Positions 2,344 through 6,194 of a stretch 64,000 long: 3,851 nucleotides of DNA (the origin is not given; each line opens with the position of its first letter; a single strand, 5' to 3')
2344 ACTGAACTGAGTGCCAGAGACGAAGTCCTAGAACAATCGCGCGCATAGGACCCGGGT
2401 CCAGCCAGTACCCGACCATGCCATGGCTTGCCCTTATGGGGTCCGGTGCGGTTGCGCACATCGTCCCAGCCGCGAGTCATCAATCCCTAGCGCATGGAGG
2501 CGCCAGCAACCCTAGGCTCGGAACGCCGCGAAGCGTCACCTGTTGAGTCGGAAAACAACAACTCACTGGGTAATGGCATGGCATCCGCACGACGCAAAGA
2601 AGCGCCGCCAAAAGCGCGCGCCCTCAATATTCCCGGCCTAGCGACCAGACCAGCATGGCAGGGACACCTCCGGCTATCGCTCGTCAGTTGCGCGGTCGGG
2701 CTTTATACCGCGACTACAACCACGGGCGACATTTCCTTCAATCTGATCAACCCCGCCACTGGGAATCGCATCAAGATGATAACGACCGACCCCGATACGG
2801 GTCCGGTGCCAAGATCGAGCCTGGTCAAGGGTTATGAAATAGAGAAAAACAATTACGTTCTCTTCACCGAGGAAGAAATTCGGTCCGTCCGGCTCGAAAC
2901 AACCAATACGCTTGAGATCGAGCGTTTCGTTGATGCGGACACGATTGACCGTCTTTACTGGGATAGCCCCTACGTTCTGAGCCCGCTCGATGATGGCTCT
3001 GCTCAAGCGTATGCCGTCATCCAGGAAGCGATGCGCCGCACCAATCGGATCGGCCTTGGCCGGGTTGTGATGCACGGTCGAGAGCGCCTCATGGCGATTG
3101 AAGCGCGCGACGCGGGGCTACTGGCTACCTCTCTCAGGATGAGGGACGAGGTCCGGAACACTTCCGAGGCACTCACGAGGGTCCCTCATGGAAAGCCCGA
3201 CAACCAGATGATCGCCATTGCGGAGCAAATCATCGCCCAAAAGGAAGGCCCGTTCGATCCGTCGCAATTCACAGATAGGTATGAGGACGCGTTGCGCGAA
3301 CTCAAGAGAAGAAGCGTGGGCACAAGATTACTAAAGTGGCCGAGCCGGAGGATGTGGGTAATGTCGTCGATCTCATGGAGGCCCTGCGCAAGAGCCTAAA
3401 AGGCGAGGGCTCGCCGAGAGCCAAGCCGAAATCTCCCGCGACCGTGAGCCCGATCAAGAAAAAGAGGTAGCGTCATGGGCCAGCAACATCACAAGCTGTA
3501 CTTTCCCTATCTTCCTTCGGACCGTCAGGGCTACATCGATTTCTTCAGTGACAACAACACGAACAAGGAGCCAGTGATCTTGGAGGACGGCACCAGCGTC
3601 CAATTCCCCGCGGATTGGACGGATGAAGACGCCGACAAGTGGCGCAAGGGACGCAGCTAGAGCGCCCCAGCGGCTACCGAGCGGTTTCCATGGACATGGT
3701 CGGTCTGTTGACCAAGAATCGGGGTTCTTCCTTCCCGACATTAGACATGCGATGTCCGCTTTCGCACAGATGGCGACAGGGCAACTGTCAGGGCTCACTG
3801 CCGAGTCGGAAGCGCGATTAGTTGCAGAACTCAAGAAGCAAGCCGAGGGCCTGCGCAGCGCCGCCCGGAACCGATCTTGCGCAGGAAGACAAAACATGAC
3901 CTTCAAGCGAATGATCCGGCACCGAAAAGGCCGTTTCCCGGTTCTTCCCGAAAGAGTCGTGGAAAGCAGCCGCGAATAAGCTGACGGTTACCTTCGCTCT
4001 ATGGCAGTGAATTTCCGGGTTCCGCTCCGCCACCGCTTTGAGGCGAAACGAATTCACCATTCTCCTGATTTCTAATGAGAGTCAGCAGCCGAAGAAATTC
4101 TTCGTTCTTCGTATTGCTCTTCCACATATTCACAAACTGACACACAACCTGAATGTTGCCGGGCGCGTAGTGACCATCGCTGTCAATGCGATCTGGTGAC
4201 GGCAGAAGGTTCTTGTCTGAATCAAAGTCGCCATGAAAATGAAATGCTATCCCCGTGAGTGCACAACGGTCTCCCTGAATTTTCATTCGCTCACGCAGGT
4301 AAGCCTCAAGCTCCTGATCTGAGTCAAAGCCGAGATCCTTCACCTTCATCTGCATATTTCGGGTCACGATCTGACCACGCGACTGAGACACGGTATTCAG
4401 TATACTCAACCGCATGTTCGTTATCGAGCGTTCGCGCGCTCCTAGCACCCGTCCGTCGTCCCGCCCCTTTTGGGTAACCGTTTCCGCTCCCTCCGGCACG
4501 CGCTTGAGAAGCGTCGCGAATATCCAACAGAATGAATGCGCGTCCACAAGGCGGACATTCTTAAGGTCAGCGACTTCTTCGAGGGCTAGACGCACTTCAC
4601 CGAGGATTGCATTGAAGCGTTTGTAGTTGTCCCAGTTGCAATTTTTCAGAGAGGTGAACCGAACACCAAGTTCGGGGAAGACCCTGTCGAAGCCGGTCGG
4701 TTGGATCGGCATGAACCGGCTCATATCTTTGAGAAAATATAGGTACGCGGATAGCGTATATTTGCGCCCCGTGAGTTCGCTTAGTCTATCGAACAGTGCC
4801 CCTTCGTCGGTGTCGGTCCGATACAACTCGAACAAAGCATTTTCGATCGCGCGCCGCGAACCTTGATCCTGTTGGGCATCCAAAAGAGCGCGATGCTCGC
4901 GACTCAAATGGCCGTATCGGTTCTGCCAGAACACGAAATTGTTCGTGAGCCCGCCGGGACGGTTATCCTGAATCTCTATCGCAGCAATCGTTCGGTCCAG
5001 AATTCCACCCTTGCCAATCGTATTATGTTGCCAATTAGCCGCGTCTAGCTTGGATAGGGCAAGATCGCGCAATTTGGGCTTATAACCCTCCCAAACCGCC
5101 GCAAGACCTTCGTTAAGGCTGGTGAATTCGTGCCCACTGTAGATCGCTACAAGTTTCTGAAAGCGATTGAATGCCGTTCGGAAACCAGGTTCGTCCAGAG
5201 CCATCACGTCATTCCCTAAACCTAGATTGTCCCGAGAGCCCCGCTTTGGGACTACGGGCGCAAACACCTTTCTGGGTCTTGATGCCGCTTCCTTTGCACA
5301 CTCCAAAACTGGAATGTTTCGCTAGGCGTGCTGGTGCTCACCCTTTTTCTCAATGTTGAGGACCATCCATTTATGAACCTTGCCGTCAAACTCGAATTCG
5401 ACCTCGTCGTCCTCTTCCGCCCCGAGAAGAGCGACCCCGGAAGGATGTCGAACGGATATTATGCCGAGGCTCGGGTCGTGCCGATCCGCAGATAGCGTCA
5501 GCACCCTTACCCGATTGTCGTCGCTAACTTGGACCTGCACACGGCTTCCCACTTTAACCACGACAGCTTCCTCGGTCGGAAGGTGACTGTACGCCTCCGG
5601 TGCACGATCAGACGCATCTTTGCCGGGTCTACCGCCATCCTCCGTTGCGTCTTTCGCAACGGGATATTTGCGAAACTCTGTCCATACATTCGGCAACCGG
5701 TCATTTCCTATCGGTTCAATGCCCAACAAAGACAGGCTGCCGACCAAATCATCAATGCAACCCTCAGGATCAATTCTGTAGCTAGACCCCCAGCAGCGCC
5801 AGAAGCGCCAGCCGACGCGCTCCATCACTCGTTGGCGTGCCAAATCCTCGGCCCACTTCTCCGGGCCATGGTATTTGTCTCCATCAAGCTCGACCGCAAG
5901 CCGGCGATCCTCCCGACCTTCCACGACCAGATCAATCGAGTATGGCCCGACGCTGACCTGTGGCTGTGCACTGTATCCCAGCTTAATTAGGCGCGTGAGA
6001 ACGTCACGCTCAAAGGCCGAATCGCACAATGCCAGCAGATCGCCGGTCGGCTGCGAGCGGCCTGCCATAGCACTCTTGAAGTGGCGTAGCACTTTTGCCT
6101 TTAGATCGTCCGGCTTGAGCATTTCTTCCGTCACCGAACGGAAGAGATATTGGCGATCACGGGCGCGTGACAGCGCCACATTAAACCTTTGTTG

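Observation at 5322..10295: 1657-aa helicase-nuclease carries a GreA/GreB C-terminal-like domain at its extreme C-terminus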

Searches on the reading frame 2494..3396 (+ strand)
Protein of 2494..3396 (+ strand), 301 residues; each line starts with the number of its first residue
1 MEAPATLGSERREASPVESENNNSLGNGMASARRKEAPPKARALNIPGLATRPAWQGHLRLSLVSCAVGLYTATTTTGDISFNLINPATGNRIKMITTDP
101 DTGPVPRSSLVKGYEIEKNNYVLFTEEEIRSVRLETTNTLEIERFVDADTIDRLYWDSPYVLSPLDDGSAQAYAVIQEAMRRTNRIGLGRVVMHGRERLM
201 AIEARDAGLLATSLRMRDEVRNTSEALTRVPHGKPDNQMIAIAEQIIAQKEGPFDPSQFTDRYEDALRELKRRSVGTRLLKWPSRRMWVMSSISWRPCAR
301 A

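Call 6: search_protein_families(library=ncbifam, proteins=[window:2494-3396:+], max_evalue=0.01)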
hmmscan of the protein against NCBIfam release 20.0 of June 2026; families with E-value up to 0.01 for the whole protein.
window:2494-3396:+ (301 aa): 1 family
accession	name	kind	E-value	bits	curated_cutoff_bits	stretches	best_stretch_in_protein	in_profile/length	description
TIGR02772.2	Ku_bact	equivalog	8.1e-69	232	150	1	52-270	1-220/259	non-homologous end joining protein Ku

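Call 25: search_protein_families(library=pfam, proteins=[window:2494-3396:+], max_evalue=0.01)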
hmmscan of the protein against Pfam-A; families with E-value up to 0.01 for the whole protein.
window:2494-3396:+ (301 aa): 1 family
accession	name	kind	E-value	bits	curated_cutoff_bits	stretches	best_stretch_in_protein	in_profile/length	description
PF02735.22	Ku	-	5.1e-41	141.1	25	1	61-226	2-174/190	Ku70/Ku80 beta-barrel domain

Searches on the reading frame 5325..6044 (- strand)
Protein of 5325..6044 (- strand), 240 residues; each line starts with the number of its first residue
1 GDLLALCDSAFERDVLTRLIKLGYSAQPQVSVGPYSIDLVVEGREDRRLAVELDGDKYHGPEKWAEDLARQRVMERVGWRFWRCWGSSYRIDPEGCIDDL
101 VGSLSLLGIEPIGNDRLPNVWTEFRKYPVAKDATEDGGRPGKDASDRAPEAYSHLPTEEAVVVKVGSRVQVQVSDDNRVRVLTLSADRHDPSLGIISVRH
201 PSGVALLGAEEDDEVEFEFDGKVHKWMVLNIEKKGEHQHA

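Call 24: search_solved_structures(query=A2, max_evalue=1, show_alignments=3)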
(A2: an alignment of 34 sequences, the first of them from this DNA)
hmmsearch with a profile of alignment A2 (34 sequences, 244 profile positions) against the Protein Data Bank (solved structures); distinct sequences matched with E-value up to 1: 15.
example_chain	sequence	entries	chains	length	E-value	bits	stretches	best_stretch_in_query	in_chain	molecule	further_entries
1grj_A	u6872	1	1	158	6.1e-05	26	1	145-236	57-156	GREA PROTEIN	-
3bmb_A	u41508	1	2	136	0.023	17.6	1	153-237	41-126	Regulator of nucleoside diphosphate kinase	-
3hrl_A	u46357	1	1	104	0.043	16.7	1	22-108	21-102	Endonuclease-Like Protein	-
2etn_A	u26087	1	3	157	0.26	14.1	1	146-236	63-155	anti-cleavage anti-GreA transcription factor Gfh1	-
2f23_A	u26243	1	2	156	0.28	14.1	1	152-235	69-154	Anti-cleavage anti-greA transcription factor gfh1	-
2pn0_A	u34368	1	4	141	0.28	14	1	153-236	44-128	Prokaryotic transcription elongation factor GreA/GreB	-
6fvt_V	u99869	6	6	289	0.35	13.7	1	82-137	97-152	Ubiquitin carboxyl-terminal hydrolase RPN11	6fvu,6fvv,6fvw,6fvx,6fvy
3jck_G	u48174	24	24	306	0.39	13.6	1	82-137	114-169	Ubiquitin carboxyl-terminal hydrolase RPN11 | 26S PROTEASOME REGULATORY SUBUNIT RPN11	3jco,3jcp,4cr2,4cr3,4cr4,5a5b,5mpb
2eul_A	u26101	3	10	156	0.4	13.5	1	152-235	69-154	anti-cleavage anti-GreA transcription factor Gfh1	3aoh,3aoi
4ocl_B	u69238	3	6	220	0.65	12.9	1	82-136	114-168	26S proteasome regulatory subunit RPN11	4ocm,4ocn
5w83_B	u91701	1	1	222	0.65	12.8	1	82-136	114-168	Ubiquitin carboxyl-terminal hydrolase RPN11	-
5u4p_B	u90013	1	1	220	0.66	12.8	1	82-136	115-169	26S proteasome regulatory subunit RPN11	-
4o8x_B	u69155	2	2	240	0.69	12.8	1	82-136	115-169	26S proteasome regulatory subunit RPN11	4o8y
4wqt_X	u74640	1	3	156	0.72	12.7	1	153-235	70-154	RNA cleavage stimulating factor (GreA/Gfh1 chimeric protein Gre-C1)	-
4owp_B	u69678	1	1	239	0.72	12.7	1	82-136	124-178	26S proteasome regulatory subunit RPN11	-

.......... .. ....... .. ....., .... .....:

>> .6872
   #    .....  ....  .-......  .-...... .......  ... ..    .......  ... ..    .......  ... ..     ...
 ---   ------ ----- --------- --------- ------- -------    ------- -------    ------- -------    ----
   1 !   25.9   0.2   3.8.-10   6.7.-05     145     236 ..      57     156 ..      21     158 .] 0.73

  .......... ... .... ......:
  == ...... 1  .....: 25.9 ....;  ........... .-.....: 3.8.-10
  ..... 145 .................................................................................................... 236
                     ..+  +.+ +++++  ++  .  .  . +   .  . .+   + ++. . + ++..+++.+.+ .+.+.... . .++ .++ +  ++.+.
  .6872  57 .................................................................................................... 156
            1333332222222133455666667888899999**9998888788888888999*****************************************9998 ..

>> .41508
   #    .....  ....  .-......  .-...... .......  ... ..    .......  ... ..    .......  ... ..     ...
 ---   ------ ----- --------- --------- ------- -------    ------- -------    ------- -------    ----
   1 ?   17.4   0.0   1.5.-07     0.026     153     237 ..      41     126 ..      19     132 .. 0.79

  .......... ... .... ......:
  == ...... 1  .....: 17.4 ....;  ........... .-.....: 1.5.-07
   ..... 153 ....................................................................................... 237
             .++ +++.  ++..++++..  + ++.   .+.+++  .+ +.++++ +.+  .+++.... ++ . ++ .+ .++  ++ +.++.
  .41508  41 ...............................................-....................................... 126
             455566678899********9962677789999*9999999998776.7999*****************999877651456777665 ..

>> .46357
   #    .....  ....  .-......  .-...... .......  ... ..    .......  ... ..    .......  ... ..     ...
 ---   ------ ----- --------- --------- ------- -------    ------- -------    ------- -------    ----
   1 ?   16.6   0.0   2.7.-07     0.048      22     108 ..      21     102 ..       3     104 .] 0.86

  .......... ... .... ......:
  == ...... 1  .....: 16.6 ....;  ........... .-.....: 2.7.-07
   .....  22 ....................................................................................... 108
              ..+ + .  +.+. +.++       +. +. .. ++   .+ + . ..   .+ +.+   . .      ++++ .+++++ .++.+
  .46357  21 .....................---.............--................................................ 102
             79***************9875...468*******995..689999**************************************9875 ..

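Call 30: predict_structure(alignment_id=A2)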
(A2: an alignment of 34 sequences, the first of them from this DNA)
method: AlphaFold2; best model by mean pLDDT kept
length: 240 residues; sequences in the alignment: 34
mean_pLDDT: 83.0   pTM: 0.51
mean pLDDT of the five models: 83.0, 81.4, 81.3, 80.8, 80.3
residues with pLDDT >= 90: 144; 70-90: 44; 50-70: 13; < 50: 39
segments of 3 or more residues with pLDDT < 50: 122-157, 238-240
pLDDT, mean of each block of 10 residues (from residue 1): 88 96 94 90 91 82 85 90 92 97 97 72 45 41 43 52 96 90 97 97 97 96 96 67
secondary structure, 60 per line:
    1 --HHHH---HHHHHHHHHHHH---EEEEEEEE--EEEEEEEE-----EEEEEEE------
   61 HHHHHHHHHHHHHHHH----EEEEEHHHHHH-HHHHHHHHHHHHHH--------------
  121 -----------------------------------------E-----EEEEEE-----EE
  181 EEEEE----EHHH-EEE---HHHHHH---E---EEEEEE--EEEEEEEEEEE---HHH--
elements in order: H3-6 H10-21 E25-32 E35-42 E48-54 H61-76 E81-85 H86-91 H93-106 E168-173 E179-185 E195-197 H201-206 E214-219 E222-232

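Call 32: fold_search(model_id=the predicted structure, library=pdb)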
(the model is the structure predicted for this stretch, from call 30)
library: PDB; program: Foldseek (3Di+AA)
matches with E <= 10: 302; with E <= 0.001: 13
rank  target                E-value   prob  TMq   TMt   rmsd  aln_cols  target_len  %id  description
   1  9a7t_B                1.6e-06  1.00  0.28  0.42  21.9       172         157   17  Integrative model of RPOB-GREA by crosslinking MS and deep learning (released 2024-09-18)
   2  3bmb_A                1.3e-05  1.00  0.27  0.46   2.7        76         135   38  Crystal structure of a new RNA polymerase interacting protein (released 2008-10-28)
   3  2p4v_A                4.3e-05  1.00  0.27  0.40  19.8       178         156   17  Crystal structure of the transcript cleavage factor, GreB at 2.6A resolution (released 2008-01-22)
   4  2pn0_C                7.1e-05  1.00  0.26  0.49  18.4       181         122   17  Prokaryotic transcription elongation factor GreA/GreB from Nitrosomonas europaea (released 2007-05-22)
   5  2f23_A                8.5e-05  1.00  0.28  0.42   3.6        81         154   21  Crystal structure of GreA factor homolog 1 (Gfh1) protein of Thermus thermophilus (released 2006-05-30)
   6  2pn0_D                1.2e-04  1.00  0.27  0.49  17.7       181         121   19  Prokaryotic transcription elongation factor GreA/GreB from Nitrosomonas europaea (released 2007-05-22)
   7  2pn0_A                1.5e-04  1.00  0.27  0.50   3.4        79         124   32  Prokaryotic transcription elongation factor GreA/GreB from Nitrosomonas europaea (released 2007-05-22)
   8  2etn_A                1.9e-04  1.00  0.27  0.41   3.7        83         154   20  Crystal structure of Thermus aquaticus Gfh1 (released 2006-02-14)
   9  3aoi_X                2.0e-04  1.00  0.26  0.40  18.4       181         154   14  RNA polymerase-Gfh1 complex (Crystal type 2) (released 2010-12-08)
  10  3aoh_X                2.3e-04  1.00  0.26  0.40  19.5       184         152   15  RNA polymerase-Gfh1 complex (Crystal type 1) (released 2010-12-08)
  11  2eul_A                4.5e-04  1.00  0.27  0.40   3.6        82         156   21  Structure of the transcription factor Gfh1. (released 2005-11-15)
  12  2etn_B                5.7e-04  1.00  0.27  0.41   3.8        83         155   20  Crystal structure of Thermus aquaticus Gfh1 (released 2006-02-14)
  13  1grj                  9.3e-04  1.00  0.25  0.38   2.8        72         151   28  GREA TRANSCRIPT CLEAVAGE FACTOR FROM ESCHERICHIA COLI (released 1995-07-10)
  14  4wqt_X                1.5e-03  1.00  0.25  0.38   4.3        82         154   21  Thermus thermophilus RNA polymerase complexed with an RNA cleavage stimulating factor (a GreA/Gfh1 chimeric protein) (released 2015-02-18)
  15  3hrl                  4.6e-03  1.00  0.32  0.75   3.4       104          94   21  Crystal structure of a putative endonuclease-like protein (ngo0050) from neisseria gonorrhoeae (released 2009-06-30)
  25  3r3p_A                3.4e-02  1.00  0.34  0.79   3.2        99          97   15  Homing Endonuclease I-Bth0305I Catalytic Domain (released 2011-10-05)
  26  3r3p_B                7.6e-02  1.00  0.34  0.75   3.2       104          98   15  Homing Endonuclease I-Bth0305I Catalytic Domain (released 2011-10-05)
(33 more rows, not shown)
